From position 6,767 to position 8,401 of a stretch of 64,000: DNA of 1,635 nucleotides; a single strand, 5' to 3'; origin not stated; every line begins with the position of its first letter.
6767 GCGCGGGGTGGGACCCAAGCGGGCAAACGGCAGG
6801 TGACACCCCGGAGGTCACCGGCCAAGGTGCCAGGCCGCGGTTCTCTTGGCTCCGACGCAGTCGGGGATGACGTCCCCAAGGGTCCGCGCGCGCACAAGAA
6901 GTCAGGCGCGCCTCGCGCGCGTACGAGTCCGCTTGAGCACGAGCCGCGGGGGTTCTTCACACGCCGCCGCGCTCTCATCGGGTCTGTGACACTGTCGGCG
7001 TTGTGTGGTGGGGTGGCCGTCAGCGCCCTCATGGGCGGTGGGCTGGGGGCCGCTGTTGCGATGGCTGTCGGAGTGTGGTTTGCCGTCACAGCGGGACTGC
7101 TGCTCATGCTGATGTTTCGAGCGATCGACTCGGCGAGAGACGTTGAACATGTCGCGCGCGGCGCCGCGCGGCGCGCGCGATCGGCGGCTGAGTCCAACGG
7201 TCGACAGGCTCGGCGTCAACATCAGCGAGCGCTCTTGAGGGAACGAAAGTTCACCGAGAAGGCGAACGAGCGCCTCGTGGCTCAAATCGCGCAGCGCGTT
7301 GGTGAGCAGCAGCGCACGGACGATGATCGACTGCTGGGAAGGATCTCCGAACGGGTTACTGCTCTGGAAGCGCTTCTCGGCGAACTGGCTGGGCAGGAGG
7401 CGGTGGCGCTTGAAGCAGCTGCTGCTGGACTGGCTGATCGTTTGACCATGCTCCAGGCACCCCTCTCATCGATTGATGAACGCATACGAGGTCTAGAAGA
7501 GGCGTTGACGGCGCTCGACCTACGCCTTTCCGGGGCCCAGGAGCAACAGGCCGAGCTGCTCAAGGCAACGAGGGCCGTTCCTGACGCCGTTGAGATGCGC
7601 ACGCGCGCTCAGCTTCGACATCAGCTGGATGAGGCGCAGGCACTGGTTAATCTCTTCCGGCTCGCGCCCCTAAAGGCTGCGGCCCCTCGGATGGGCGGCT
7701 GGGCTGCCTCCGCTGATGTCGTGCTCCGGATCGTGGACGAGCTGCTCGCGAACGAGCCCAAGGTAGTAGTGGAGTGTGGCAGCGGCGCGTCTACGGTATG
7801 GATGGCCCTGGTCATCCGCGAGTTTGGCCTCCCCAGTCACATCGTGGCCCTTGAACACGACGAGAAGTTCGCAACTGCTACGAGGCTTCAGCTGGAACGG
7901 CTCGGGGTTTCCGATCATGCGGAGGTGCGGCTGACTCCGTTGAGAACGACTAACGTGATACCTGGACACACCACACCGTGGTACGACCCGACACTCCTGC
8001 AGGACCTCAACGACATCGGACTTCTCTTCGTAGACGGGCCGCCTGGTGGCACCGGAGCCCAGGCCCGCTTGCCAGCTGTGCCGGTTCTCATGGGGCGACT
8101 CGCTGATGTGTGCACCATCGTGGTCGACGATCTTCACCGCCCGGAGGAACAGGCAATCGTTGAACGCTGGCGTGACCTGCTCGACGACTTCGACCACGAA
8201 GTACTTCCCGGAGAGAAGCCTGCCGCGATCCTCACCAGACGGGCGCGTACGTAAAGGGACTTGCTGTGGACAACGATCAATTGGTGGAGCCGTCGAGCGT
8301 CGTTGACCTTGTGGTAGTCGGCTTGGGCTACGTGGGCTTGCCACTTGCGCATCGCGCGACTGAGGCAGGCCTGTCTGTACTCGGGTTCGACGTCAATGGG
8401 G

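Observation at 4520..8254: One polypeptide combining two GT2 polymerase-type domains, a TM hairpin, a coiled coil of about 180 residues and a methyltransferase: candidate polymerase-ruler-terminator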

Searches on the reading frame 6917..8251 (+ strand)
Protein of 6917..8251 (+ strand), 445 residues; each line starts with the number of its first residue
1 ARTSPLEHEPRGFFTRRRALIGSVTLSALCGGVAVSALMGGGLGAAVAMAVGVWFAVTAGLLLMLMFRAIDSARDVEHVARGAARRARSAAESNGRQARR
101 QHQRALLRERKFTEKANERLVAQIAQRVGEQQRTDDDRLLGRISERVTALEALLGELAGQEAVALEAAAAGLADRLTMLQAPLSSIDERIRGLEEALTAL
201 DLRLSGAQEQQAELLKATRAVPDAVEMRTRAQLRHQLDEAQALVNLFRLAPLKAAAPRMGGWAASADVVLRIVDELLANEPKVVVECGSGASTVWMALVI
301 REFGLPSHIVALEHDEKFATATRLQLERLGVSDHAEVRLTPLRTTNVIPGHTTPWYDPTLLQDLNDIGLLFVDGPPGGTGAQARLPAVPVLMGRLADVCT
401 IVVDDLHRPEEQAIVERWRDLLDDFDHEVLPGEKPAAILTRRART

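Call 21: find_homologous_proteins(query=window:6917-8251:+, max_evalue=0.001)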
Query window:6917-8251:+ (445 aa): 450 proteins with E <= 0.001 among 8000 candidates; the best 120 are listed.
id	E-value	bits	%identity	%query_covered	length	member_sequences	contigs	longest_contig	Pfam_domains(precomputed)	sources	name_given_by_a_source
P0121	1.6e-81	293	59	52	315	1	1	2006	PF13578.13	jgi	jgi:predicted O-methyltransferase YrrM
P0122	3.9e-71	258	59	46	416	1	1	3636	PF13578.13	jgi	jgi:predicted O-methyltransferase YrrM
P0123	9.6e-66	241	55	49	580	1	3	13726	PF13578.13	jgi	jgi:hypothetical protein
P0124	6.5e-64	235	59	46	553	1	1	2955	PF13578.13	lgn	-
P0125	1.9e-63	233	55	49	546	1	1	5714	PF13578.13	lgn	-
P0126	2.1e-63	233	53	49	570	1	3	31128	PF13578.13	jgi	jgi:predicted O-methyltransferase YrrM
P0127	2.7e-63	232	53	47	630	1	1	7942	PF13578.13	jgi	jgi:ribosomal 50S subunit-associated protein YjgA (DUF615 family)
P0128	2.4e-62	229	52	49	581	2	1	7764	PF13578.13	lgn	-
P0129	3.9e-62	229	38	84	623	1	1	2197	PF13578.13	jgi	jgi:predicted O-methyltransferase YrrM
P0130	4.7e-62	228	53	49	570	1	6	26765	PF13578.13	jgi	jgi:hypothetical protein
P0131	5.4e-62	228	53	46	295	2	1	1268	PF13578.13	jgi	jgi:predicted O-methyltransferase YrrM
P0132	2.2e-61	226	54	47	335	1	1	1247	PF13578.13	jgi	jgi:hypothetical protein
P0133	3.2e-61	226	47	63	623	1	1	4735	PF13578.13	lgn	-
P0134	4.6e-60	222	52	51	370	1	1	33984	PF13578.13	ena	-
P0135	2.0e-59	220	49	58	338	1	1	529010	PF13578.13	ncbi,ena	-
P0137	2.0e-58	216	52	46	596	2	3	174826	PF13578.13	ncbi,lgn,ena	-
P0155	1.3e-54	204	43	63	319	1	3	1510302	PF13578.13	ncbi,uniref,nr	ncbi:class I SAM-dependent methyltransferase [Nocardioides caeni]|uniref:Class I SAM-dependent methy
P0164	1.6e-53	200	50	47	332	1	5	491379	PF13578.13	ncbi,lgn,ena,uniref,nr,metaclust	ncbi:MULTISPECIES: class I SAM-dependent methyltransferase [unclassified Nocardioides]|uniref:class 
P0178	7.4e-51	191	43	61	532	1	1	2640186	PF13578.13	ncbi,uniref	ncbi:class I SAM-dependent methyltransferase [Terrabacter sp. NPDC000476]|uniref:O-methyltransferase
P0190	2.2e-49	187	42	59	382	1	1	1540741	PF13578.13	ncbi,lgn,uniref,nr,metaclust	ncbi:class I SAM-dependent methyltransferase [Micromonospora mirobrigensis]|uniref:Methyltransferase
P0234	9.1e-47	178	46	49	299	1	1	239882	PF13578.13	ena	-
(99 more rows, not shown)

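Call 25: find_encoding_contigs(protein=P0178, flank=10000, max_places=1)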
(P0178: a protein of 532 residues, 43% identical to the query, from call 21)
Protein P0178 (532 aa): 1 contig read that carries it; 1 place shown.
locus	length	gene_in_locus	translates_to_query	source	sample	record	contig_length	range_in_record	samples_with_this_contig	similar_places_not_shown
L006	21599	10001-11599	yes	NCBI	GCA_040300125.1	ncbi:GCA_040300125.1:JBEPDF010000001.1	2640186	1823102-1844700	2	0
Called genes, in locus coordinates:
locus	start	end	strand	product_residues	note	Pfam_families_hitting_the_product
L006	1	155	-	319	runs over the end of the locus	-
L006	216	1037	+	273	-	-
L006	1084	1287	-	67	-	PF11160:Hva1_TUDOR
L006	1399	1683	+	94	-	-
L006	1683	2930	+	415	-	PF08007:JmjC_2, PF13621:Cupin_8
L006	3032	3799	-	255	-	PF01497:Peripla_BP_2 (faint)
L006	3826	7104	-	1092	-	PF02310:B12-binding, PF03308:MeaB, PF01642:MM_CoA_mutase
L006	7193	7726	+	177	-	PF01047:MarR, PF12802:MarR_2, PF13463:HTH_27 (weak), PF01325:Fe_dep_repress (faint)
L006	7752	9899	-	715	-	-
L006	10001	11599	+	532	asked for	PF13578:Methyltransf_24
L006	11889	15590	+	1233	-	PF12768:Rax2 (faint), PF11721:Malectin, PF00801:PKD, PF18911:PKD_4, PF22352:K319L-like_PKD, PF00801:PKD, PF18911:PKD_4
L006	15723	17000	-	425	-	PF01565:FAD_binding_4, PF04030:ALO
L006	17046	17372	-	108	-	-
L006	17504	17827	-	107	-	-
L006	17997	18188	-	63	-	-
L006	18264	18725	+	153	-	PF22381:Staph_reg_Sar_Rot, PF01047:MarR, PF12802:MarR_2, PF13463:HTH_27 (weak), PF01022:HTH_5 (faint)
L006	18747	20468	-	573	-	PF02776:TPP_enzyme_N, PF00205:TPP_enzyme_M, PF02775:TPP_enzyme_C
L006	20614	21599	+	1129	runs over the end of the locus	-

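Call 26: find_encoding_contigs(protein=P0164, flank=10000, max_places=1)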
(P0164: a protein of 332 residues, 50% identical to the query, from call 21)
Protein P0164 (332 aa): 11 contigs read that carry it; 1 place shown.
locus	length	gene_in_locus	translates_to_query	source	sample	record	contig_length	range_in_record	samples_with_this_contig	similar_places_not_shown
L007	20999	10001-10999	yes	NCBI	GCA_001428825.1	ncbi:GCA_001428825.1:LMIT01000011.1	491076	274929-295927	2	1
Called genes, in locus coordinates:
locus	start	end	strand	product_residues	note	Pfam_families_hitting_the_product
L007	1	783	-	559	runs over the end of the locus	PF01946:Thi4 (faint), PF00890:FAD_binding_2, PF01266:DAO, PF07992:Pyr_redox_2 (faint), PF02910:Succ_DH_flav_C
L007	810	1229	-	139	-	PF02261:Asp_decarbox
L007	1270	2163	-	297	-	PF02569:Pantoate_ligase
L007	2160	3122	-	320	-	PF02826:2-Hacid_dh_C (faint), PF10727:Rossmann-like, PF03807:F420_oxidored, PF07991:KARI_N (weak), PF10728:DUF2520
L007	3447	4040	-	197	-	-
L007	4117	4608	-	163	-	PF11377:DUF3180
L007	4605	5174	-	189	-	PF01288:HPPK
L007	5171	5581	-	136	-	PF02152:FolB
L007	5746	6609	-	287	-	PF00809:Pterin_bind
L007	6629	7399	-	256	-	PF19786:DUF6270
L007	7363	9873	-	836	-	PF13524:Glyco_trans_1_2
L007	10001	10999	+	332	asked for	PF13578:Methyltransf_24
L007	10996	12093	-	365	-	PF02350:Epimerase_2, PF13579:Glyco_trans_4_4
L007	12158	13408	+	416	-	PF03446:NAD_binding_2 (faint), PF03721:UDPG_MGDP_dh_N, PF00984:UDPG_MGDP_dh, PF03720:UDPG_MGDP_dh_C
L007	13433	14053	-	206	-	PF01227:GTP_cyclohydroI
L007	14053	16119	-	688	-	PF06480:FtsH_ext, PF00004:AAA, PF17862:AAA_lid_3, PF01434:Peptidase_M41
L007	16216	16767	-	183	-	PF00156:Pribosyltran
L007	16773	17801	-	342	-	PF01171:ATP_bind_3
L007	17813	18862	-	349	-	PF10103:Zincin_2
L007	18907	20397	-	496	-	PF02113:Peptidase_S13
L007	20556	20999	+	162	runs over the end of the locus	PF00719:Pyrophosphatase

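Call 27: find_encoding_contigs(protein=P0137, flank=10000, max_places=1)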
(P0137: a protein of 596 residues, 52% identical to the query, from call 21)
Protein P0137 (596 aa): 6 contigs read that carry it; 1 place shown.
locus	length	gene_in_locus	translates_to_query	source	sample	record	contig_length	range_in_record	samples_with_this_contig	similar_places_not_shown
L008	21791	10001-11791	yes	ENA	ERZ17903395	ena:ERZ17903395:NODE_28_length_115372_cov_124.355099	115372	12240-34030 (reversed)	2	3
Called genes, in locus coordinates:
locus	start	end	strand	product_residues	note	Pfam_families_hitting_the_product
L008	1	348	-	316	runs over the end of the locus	PF02569:Pantoate_ligase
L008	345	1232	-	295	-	PF03807:F420_oxidored (weak), PF10727:Rossmann-like, PF10728:DUF2520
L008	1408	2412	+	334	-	PF02636:Methyltransf_28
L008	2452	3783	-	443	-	PF03703:bPH_2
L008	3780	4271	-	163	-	PF03703:bPH_2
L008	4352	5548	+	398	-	PF00346:Complex1_49kDa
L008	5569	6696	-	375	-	PF13641:Glyco_tranf_2_3, PF00535:Glycos_transf_2, PF10111:Glyco_tranf_2_2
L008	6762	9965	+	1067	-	PF00535:Glycos_transf_2, PF10111:Glyco_tranf_2_2, PF13641:Glyco_tranf_2_3, PF00535:Glycos_transf_2, PF13524:Glyco_trans_1_2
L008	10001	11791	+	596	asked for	PF13578:Methyltransf_24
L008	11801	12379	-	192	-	PF13489:Methyltransf_23, PF08241:Methyltransf_11 (faint), PF08242:Methyltransf_12 (weak), PF13649:Methyltransf_25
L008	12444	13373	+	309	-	PF13469:Sulfotransfer_3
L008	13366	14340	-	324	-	PF04069:OpuAC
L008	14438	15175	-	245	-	PF00528:BPD_transp_1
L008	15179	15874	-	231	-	PF00528:BPD_transp_1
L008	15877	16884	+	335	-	PF00005:ABC_tran, PF13304:AAA_21 (faint)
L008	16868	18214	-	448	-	-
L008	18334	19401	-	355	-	PF00583:Acetyltransf_1, PF13508:Acetyltransf_7 (weak), PF13673:Acetyltransf_10 (faint)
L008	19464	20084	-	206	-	-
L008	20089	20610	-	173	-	PF11377:DUF3180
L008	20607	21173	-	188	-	PF01288:HPPK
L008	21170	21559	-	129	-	PF02152:FolB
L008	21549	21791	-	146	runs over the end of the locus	PF13577:SnoaL_4, PF13474:SnoaL_3, PF14534:DUF4440, PF12680:SnoaL_2 (faint)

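Call 36: search_solved_structures(query=A2, max_evalue=0.01, show_alignments=1)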
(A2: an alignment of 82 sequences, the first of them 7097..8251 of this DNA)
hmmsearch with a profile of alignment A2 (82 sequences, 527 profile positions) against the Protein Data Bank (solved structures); distinct sequences matched with E-value up to 0.01: 7.
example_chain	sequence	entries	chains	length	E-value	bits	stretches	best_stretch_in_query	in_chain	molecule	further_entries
6jcm_A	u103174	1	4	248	7.9e-07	32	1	361-419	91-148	Probable O-methyltransferase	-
6jcl_A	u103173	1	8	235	1.3e-06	31.3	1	361-419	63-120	Probable O-methyltransferase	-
8c9s_A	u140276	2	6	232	5.8e-06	29.1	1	362-419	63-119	Putative O-methyltransferase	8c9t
3dul_A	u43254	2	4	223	0.0019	20.8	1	362-417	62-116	O-methyltransferase, putative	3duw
7aoi_BB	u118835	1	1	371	0.0026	20.4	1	162-243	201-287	mL68,mL68,mL68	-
7cvu_A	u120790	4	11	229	0.0054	19.3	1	363-417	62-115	O-methyltransferase family 3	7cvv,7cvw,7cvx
4fe8_A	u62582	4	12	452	0.0092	18.6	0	196-264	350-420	Maltose-binding periplasmic protein,Huntingtin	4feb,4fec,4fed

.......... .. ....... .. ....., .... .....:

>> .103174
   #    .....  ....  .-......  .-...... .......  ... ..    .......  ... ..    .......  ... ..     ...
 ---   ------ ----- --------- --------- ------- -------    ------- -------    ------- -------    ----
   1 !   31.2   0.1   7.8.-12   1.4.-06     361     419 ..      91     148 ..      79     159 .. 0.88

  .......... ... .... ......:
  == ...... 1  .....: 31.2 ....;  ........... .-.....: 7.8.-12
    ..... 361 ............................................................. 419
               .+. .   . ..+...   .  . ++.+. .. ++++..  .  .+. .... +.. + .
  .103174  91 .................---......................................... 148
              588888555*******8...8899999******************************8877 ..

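Call 46: predict_structure(alignment_id=A2)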
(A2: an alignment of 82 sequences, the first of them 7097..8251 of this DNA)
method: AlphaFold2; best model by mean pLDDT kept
length: 385 residues; sequences in the alignment: 82
mean_pLDDT: 89.2   pTM: 0.66
mean pLDDT of the five models: 89.2, 87.0, 86.9, 84.1, 83.2
residues with pLDDT >= 90: 223; 70-90: 150; 50-70: 10; < 50: 2
segments of 3 or more residues with pLDDT < 50: none
pLDDT, mean of each block of 10 residues (from residue 1): 88 91 92 92 90 85 81 75 75 76 76 63 68 85 85 80 83 89 94 90 91 98 94 97 98 97 97 98 95 97 98 93 97 98 96 98 97 94 84
secondary structure, 60 per line:
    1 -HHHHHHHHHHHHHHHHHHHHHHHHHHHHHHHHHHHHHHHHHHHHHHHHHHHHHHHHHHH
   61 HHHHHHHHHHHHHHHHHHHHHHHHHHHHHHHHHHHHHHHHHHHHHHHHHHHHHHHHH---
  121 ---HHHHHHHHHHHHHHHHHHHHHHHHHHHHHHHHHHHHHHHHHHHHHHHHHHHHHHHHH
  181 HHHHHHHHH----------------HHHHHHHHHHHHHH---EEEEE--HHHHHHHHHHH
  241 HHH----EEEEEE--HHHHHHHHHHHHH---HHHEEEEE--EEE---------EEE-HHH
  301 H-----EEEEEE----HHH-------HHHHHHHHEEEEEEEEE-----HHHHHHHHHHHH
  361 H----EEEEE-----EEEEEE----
elements in order: H2-117 H124-189 H206-219 E223-227 H230-243 E248-253 H256-268 E275-279 E282-284 E294-296 H298-301 E307-312 H327-334 E335-343 H349-361 E366-370 E376-381

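Call 51: fold_search(model_id=the predicted structure, library=pdb)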
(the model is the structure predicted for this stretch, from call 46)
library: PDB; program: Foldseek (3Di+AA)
matches with E <= 10: 1941; with E <= 0.001: 648
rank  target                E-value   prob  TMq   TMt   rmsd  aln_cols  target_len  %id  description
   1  6jcl_H                8.9e-10  1.00  0.35  0.59   7.2       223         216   22  Crystal structure of cofactor-bound Rv0187 from MTB (released 2019-12-11)
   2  6jcl_D                1.1e-09  1.00  0.35  0.59   7.0       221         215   21  Crystal structure of cofactor-bound Rv0187 from MTB (released 2019-12-11)
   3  6jcl_B                1.9e-09  1.00  0.35  0.59   7.2       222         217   22  Crystal structure of cofactor-bound Rv0187 from MTB (released 2019-12-11)
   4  8c9v                  2.3e-09  1.00  0.38  0.73   5.2       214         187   18  O-methyltransferase from Desulfuromonas acetoxidans (released 2023-04-05)
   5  6jcl_G                2.3e-09  1.00  0.34  0.57   7.6       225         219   21  Crystal structure of cofactor-bound Rv0187 from MTB (released 2019-12-11)
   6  3tfw_A                2.8e-09  1.00  0.36  0.59   6.9       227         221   18  Crystal structure of a putative O-methyltransferase from Klebsiella pneumoniae (released 2011-09-28)
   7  7cvu_B                4.0e-09  1.00  0.35  0.60   6.2       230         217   16  Crystal structure of Catechol o-methyl transferase (COMT) from Niastella koreensis (released 2021-09-01)
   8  7cvu_A                4.0e-09  1.00  0.35  0.59   6.3       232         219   16  Crystal structure of Catechol o-methyl transferase (COMT) from Niastella koreensis (released 2021-09-01)
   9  3tr6                  4.8e-09  1.00  0.37  0.62   2.9       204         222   16  Structure of a O-methyltransferase from Coxiella burnetii (released 2011-09-28)
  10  3cbg                  4.8e-09  1.00  0.36  0.61   3.2       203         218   17  Functional and Structural Characterization of a Cationdependent O-Methyltransferase from the Cyanobacterium Synechocysti (released 2008-06-10)
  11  2zth                  6.1e-09  1.00  0.36  0.64   3.3       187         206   18  Crystal structure of holo form of rat catechol-o-methyltransferase (released 2009-01-13)
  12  6jcl_C                6.5e-09  1.00  0.36  0.61   7.1       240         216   22  Crystal structure of cofactor-bound Rv0187 from MTB (released 2019-12-11)
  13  4oa8_B                6.9e-09  1.00  0.37  0.65   3.5       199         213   12  X-ray crystal structure of O-methyltransferase from Anaplasma phagocytophilum in apo form (released 2014-01-15)
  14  7cvu_C                7.3e-09  1.00  0.37  0.60   6.0       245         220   16  Crystal structure of Catechol o-methyl transferase (COMT) from Niastella koreensis (released 2021-09-01)
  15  5lhm                  7.3e-09  1.00  0.34  0.57   6.4       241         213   16  Crystal Structure of SafC from Myxococcus xanthus apo-Form (released 2017-05-24)
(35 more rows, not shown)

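Call 90: find_encoding_contigs(protein=P0155, flank=10000, max_places=1)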
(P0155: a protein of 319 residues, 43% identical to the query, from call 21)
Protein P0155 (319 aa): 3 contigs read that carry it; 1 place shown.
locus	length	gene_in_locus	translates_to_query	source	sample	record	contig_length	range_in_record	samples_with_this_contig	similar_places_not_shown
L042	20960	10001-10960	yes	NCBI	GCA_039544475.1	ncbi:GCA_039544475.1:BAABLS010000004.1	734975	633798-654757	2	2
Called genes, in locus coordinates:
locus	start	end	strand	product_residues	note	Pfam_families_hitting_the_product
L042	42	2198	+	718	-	PF01757:Acyl_transf_3, PF19040:SGNH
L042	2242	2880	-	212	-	-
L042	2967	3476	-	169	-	PF11377:DUF3180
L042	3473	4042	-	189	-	PF01288:HPPK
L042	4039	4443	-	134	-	PF02152:FolB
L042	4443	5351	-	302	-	PF00809:Pterin_bind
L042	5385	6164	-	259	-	PF19786:DUF6270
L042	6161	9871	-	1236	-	PF13524:Glyco_trans_1_2, PF00534:Glycos_transf_1, PF13692:Glyco_trans_1_4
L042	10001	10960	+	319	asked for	PF13578:Methyltransf_24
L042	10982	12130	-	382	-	PF02350:Epimerase_2, PF13579:Glyco_trans_4_4 (weak)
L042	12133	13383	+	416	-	PF03721:UDPG_MGDP_dh_N, PF00984:UDPG_MGDP_dh, PF03720:UDPG_MGDP_dh_C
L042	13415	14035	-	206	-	PF01227:GTP_cyclohydroI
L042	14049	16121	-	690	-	PF06480:FtsH_ext, PF00004:AAA, PF17862:AAA_lid_3, PF01434:Peptidase_M41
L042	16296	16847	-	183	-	PF00156:Pribosyltran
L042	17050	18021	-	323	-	PF01171:ATP_bind_3, PF09179:TilS (weak)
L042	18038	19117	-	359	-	PF10103:Zincin_2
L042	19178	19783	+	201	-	-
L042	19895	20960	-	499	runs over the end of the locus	PF02113:Peptidase_S13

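Call 91: find_encoding_contigs(protein=P0190, flank=10000, max_places=1)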
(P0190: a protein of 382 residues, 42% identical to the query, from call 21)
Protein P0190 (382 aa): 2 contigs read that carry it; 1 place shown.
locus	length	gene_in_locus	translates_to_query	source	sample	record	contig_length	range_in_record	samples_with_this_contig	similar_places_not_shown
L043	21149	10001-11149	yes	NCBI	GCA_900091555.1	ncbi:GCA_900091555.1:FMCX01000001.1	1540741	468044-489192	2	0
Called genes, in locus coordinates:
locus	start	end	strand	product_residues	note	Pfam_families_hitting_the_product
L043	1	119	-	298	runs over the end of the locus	PF01061:ABC2_membrane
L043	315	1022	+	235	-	PF00440:TetR_N, PF16859:TetR_C_11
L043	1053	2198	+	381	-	PF01073:3Beta_HSD, PF01370:Epimerase, PF04321:RmlD_sub_bind (weak), PF16363:GDP_Man_Dehyd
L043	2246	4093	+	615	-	-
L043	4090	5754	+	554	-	PF00535:Glycos_transf_2, PF13641:Glyco_tranf_2_3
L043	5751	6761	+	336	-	PF00535:Glycos_transf_2, PF10111:Glyco_tranf_2_2 (weak), PF13641:Glyco_tranf_2_3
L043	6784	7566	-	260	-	PF13469:Sulfotransfer_3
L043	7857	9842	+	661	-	-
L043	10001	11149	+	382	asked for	PF13578:Methyltransf_24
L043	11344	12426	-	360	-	PF02350:Epimerase_2, PF13579:Glyco_trans_4_4 (faint)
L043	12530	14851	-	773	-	PF00535:Glycos_transf_2, PF13641:Glyco_tranf_2_3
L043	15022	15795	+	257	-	-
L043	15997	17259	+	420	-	PF02826:2-Hacid_dh_C (faint), PF03446:NAD_binding_2 (weak), PF03721:UDPG_MGDP_dh_N, PF00984:UDPG_MGDP_dh, PF03720:UDPG_MGDP_dh_C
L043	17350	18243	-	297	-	PF03067:LPMO_10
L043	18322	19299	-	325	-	PF08240:ADH_N, PF00107:ADH_zinc_N, PF13602:ADH_zinc_N_2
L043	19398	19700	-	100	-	-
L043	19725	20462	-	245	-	PF00106:adh_short, PF08659:KR, PF23441:SDR (weak), PF01370:Epimerase, PF13460:NAD_binding_10 (faint), PF13561:adh_short_C2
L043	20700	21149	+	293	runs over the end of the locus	PF13560:HTH_31, PF01381:HTH_3, PF17765:MLTR_LBD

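Call 92: find_encoding_contigs(protein=P0234, flank=10000, max_places=1)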
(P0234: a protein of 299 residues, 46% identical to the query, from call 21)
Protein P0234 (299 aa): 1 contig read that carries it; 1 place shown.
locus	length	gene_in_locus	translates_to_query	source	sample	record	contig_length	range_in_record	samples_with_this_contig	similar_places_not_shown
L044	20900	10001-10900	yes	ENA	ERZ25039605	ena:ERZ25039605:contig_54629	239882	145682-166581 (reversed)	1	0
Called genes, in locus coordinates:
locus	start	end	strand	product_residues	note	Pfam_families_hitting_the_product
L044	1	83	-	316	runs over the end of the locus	PF00126:HTH_1, PF03466:LysR_substrate, PF12727:PBP_like (weak)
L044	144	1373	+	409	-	PF03595:SLAC1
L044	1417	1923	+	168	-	PF13580:SIS_2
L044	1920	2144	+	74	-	PF01455:HupF_HypC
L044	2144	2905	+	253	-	PF13580:SIS_2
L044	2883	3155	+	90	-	PF01455:HupF_HypC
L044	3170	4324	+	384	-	PF01924:HypD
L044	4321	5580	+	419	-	PF00586:AIRS, PF02769:AIRS_C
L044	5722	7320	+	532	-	PF04851:ResIII (faint), PF00270:DEAD, PF00271:Helicase_C, PF16124:RecQ_Zn_bind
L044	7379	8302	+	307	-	PF13714:PEP_mutase, PF00463:ICL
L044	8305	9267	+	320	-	PF03372:Exo_endo_phos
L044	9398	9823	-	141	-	PF01878:EVE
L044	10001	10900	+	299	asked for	PF13578:Methyltransf_24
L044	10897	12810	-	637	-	PF21994:AGAO-like_N2, PF02728:Cu_amine_oxidN3, PF01179:Cu_amine_oxid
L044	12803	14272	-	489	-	PF00324:AA_permease, PF13520:AA_permease_2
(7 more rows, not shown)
